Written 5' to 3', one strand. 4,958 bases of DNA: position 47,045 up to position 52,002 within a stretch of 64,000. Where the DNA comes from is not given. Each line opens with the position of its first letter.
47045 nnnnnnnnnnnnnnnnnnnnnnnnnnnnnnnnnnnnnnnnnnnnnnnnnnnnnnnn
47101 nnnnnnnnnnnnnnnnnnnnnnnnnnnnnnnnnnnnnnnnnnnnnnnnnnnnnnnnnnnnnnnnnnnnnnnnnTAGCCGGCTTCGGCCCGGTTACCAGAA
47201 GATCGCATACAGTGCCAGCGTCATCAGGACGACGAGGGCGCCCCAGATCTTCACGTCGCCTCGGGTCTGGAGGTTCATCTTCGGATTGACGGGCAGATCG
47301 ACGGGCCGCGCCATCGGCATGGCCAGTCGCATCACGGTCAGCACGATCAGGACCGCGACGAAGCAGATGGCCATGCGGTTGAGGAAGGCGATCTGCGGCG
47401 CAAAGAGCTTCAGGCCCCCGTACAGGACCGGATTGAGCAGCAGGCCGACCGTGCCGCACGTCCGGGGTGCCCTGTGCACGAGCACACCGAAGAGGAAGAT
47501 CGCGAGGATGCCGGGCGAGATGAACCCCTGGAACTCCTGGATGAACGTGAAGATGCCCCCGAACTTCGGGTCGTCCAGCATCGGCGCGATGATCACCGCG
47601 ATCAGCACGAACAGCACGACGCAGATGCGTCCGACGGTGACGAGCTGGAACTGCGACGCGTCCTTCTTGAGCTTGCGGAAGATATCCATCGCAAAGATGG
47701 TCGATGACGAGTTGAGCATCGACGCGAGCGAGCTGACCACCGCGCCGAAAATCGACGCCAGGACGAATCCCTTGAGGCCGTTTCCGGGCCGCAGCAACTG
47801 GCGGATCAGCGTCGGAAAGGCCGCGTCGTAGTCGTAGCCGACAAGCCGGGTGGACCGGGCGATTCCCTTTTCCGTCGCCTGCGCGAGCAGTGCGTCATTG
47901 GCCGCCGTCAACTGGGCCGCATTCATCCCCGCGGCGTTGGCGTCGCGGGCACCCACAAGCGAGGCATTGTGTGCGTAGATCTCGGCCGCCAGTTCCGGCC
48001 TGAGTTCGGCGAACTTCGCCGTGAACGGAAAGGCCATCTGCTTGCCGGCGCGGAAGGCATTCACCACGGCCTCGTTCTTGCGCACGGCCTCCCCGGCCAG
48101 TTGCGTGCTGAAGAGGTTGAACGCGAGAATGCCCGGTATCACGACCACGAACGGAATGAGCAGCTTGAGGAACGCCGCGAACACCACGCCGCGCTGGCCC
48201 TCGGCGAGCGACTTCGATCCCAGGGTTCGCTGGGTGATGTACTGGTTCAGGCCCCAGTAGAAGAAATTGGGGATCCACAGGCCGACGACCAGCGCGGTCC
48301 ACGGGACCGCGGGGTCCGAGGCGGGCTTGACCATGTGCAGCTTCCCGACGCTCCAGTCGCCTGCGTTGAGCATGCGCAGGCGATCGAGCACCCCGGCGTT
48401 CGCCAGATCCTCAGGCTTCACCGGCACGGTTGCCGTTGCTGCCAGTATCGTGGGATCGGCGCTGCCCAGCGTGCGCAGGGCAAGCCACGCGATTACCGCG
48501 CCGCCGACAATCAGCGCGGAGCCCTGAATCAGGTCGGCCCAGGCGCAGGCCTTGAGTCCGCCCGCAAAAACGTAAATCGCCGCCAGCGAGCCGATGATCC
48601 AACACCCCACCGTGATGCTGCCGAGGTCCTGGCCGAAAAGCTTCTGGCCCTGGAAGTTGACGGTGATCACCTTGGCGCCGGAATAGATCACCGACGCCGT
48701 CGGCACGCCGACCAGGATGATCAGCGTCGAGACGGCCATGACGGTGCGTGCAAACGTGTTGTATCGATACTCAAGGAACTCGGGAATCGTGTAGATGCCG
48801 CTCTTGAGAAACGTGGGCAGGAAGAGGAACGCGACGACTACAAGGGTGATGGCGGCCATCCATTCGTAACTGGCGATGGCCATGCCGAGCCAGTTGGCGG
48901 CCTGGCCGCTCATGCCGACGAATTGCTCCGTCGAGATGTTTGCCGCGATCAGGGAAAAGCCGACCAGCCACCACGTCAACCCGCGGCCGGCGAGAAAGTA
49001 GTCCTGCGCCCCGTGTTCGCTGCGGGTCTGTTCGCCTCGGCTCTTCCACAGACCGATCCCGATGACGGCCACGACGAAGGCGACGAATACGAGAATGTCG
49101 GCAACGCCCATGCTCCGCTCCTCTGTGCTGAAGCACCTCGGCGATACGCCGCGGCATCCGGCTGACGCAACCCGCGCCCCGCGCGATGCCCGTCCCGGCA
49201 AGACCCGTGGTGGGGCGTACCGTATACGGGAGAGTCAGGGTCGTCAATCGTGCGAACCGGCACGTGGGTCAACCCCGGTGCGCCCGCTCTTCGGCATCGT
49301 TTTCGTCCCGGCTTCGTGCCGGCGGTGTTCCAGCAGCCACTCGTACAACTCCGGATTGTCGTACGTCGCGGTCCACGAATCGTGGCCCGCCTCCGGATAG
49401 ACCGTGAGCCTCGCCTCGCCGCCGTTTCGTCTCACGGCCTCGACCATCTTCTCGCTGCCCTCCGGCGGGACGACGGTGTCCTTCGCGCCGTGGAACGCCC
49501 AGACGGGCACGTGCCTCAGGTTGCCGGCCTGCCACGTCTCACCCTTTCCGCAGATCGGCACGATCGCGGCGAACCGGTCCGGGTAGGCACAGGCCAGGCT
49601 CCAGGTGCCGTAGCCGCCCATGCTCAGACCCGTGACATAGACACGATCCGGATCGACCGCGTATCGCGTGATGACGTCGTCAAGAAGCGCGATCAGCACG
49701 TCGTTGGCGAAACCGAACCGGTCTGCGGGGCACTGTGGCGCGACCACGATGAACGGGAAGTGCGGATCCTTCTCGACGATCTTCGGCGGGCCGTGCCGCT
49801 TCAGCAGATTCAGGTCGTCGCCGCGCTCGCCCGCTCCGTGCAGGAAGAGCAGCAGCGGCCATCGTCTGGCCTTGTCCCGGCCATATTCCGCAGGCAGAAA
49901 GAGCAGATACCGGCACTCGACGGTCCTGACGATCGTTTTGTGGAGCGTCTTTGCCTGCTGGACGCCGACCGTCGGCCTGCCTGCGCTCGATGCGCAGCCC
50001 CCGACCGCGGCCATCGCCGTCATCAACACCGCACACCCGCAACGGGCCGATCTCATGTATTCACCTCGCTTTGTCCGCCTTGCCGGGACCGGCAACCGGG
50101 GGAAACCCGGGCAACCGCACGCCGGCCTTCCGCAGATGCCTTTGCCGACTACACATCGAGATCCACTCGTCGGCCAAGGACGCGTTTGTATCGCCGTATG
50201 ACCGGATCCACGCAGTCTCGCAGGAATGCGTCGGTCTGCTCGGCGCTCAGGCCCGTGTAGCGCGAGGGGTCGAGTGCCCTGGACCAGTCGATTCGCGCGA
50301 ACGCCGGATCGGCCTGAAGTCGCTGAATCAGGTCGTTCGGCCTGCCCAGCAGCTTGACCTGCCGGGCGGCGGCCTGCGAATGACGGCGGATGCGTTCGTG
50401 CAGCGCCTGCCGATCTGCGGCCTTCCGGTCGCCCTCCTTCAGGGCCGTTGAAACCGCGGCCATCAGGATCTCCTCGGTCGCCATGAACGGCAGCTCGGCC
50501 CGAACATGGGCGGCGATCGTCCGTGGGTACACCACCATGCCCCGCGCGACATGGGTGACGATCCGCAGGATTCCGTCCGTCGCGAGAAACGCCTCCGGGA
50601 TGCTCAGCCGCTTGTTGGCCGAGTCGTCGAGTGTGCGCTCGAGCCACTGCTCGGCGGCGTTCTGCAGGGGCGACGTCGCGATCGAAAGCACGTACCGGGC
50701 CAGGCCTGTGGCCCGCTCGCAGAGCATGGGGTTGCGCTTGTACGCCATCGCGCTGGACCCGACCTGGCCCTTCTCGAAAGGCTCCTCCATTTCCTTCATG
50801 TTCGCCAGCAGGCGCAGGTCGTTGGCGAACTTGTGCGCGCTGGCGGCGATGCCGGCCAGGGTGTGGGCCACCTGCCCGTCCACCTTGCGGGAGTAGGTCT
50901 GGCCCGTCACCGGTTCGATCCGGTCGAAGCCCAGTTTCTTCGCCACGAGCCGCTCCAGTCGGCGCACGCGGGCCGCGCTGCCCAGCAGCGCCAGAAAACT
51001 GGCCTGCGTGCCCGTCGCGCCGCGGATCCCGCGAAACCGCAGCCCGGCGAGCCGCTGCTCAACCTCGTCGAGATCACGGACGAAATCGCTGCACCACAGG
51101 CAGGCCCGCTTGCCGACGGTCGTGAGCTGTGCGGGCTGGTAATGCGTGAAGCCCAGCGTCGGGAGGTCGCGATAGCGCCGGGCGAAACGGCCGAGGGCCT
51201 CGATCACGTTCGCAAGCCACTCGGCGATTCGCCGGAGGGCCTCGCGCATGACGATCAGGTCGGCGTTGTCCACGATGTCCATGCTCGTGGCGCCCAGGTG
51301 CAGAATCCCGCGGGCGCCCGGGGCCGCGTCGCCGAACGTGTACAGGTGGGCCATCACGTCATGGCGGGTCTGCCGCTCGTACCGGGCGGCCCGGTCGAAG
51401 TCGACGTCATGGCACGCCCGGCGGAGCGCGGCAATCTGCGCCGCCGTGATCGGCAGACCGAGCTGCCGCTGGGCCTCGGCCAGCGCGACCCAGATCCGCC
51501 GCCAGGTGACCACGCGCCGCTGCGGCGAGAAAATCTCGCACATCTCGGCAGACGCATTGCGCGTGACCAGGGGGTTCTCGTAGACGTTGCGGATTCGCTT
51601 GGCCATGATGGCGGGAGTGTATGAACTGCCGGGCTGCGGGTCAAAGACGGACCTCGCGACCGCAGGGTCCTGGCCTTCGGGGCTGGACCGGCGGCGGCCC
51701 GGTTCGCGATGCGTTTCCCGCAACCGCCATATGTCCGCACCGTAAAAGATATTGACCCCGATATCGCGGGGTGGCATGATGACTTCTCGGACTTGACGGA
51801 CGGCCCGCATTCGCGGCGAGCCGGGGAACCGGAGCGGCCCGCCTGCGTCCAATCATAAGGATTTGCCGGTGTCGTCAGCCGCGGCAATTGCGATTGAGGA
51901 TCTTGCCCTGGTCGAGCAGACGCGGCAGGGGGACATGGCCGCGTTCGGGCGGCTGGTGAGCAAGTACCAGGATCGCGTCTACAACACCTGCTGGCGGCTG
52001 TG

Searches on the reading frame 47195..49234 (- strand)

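Call 34: search_protein_families(library=pfam, proteins=[window:47195-49234:-], max_evalue=0.0001)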
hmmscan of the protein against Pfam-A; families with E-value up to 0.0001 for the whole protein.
window:47195-49234:- (680 aa): 1 family
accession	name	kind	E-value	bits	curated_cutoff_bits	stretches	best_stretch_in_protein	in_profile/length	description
PF00474.23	SSF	-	2.1e-63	215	22.8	2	79-402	1-281/406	Sodium:solute symporter family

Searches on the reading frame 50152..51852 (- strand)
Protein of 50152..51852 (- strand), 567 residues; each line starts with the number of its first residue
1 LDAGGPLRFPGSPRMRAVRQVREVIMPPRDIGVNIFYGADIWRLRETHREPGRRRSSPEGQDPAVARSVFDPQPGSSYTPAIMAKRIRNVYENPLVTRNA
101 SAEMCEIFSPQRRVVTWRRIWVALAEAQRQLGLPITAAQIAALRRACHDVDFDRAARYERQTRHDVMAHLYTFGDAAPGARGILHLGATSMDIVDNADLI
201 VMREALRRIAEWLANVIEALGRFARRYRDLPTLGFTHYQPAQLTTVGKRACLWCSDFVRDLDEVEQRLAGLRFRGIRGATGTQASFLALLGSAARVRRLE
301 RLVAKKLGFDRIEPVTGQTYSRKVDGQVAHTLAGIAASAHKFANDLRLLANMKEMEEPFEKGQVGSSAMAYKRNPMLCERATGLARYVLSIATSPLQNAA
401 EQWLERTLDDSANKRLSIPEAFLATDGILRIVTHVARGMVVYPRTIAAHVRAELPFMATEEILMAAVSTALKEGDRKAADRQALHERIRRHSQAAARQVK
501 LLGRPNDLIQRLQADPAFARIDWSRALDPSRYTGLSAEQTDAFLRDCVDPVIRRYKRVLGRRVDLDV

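Call 34: search_protein_families(library=pfam, proteins=[window:50152-51852:-], max_evalue=0.0001)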
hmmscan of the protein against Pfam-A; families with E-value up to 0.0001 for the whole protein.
window:50152-51852:- (567 aa): 2 families
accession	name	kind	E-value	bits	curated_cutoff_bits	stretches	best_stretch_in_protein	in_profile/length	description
PF00206.25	Lyase_1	-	3.5e-27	96.1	27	1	120-388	31-310/312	Lyase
PF10397.14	ADSL_C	-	4.2e-14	53.1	32.7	1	455-543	1-79/79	Adenylosuccinate lyase C-terminus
